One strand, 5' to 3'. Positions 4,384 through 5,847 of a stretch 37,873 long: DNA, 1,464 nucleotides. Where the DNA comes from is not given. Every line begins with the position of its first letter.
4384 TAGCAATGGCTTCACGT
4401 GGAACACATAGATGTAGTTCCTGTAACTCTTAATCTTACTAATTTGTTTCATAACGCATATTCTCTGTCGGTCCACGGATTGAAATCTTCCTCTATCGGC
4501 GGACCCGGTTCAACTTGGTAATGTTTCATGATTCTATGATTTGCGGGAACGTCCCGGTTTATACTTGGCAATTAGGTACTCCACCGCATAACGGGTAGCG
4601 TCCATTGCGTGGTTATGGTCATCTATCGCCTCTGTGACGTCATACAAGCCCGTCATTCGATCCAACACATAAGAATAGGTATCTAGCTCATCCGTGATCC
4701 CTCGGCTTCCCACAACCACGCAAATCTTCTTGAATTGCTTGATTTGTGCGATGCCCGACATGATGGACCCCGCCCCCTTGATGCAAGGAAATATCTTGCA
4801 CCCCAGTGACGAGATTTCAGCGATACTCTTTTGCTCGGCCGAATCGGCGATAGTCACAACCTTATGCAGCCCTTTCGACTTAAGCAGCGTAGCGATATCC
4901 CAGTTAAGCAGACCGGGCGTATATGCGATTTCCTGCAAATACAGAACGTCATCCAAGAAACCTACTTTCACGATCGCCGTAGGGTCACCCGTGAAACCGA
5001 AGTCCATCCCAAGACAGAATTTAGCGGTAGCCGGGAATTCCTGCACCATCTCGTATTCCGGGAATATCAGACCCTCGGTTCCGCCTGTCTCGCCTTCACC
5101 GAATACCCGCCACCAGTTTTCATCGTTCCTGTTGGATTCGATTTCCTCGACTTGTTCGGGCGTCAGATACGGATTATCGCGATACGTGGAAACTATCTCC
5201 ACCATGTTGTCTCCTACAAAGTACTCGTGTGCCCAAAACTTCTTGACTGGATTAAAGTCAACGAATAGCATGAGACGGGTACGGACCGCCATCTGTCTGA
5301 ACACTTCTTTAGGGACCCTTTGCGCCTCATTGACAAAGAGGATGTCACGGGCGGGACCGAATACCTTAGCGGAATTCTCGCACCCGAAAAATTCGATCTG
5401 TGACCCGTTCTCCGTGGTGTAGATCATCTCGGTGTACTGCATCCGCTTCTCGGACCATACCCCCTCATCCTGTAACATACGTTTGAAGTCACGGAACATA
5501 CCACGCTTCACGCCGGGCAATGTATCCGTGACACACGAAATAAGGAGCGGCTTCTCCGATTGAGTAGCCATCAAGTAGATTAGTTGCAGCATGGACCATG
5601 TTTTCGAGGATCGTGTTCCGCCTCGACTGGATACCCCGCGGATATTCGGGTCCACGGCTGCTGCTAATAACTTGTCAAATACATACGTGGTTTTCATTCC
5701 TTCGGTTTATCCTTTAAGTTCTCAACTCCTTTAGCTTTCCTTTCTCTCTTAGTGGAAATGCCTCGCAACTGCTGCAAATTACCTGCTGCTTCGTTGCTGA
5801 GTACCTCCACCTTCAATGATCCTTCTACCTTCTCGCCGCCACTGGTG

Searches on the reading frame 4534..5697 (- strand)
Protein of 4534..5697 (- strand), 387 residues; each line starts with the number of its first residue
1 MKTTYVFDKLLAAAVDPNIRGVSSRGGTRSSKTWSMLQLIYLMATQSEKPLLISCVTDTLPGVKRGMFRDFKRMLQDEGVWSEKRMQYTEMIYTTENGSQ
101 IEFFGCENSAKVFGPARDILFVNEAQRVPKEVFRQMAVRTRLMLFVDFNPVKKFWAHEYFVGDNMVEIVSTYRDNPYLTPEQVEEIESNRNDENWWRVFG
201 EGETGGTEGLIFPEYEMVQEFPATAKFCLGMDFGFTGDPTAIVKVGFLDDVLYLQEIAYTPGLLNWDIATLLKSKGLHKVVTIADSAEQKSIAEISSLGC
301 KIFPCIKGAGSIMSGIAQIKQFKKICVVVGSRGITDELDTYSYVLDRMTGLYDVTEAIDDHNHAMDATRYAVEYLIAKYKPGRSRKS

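Call 20: search_protein_families(library=phrogs, proteins=[window:4534-5697:-], max_evalue=0.01)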
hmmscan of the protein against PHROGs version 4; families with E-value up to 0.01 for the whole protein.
window:4534-5697:- (387 aa): 6 families
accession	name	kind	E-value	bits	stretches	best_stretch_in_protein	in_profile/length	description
phrog_2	-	head and packaging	1.4e-32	114.4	1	25-379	283-596/807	terminase large subunit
phrog_5653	-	head and packaging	3.5e-27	96.4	1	204-379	3-184/199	terminase large subunit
phrog_6672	-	head and packaging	9.6e-26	91.1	1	251-379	6-133/145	terminase large subunit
phrog_3717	-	head and packaging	2.6e-20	74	1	18-244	22-269/277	terminase large subunit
phrog_22023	-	unknown function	1.6e-05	26.2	1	148-259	29-147/153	-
phrog_10250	-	head and packaging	6.9e-05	23.7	1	326-385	174-225/228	terminase large subunit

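Call 21: search_protein_families(library=pfam, proteins=[window:4534-5697:-], max_evalue=0.01)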
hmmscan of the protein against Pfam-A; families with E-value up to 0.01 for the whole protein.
window:4534-5697:- (387 aa): 3 families
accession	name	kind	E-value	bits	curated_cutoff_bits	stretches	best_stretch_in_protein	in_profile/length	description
PF17288.8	Terminase_3C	-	2.5e-18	67.3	26.7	1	232-373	1-154/155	Terminase RNAseH like domain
PF04466.19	Terminase_3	-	1.5e-13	51.2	23.2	1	23-203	9-201/201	Phage terminase large subunit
PF03237.21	Terminase_6N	-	1.6e-07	31.6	22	1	27-215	5-211/215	Terminase large subunit, T4likevirus-type, N-terminal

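Call 50: find_related_loci(query=window:4534-5697:-, collection=viral_contigs, flank=3500)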
Query window:4534-5697:- (387 aa) in viral_contigs; peptide patterns used: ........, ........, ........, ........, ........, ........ (x = any residue, [..] = any of these).
69 stretches matched a pattern; 65 encode a relative of the query (tblastn E <= 1e-3); 65 distinct loci.
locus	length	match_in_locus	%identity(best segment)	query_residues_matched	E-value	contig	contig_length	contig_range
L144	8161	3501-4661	99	1-387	0e+0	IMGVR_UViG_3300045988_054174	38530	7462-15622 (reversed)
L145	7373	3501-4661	99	1-387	0e+0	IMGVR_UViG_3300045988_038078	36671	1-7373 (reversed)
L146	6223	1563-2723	98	1-387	0e+0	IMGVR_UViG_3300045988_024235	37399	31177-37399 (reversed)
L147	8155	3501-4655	93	1-385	0e+0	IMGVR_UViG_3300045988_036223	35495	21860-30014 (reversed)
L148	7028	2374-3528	92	1-385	0e+0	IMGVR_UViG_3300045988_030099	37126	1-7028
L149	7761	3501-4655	92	1-385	0e+0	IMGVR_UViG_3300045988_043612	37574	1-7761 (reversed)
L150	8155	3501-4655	92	1-385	0e+0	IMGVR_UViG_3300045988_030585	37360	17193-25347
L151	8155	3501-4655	78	1-386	0e+0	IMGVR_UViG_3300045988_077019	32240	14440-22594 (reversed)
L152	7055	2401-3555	78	1-386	0e+0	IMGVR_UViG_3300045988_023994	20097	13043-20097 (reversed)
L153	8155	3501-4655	78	1-386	0e+0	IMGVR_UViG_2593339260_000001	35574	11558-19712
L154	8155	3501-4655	78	1-386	0e+0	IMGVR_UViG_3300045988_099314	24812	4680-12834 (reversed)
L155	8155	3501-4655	77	1-386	0e+0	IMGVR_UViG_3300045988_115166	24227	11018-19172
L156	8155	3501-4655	77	1-386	0e+0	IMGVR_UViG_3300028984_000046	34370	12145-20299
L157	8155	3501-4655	77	1-386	0e+0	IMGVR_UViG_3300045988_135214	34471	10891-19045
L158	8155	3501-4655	77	1-386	0e+0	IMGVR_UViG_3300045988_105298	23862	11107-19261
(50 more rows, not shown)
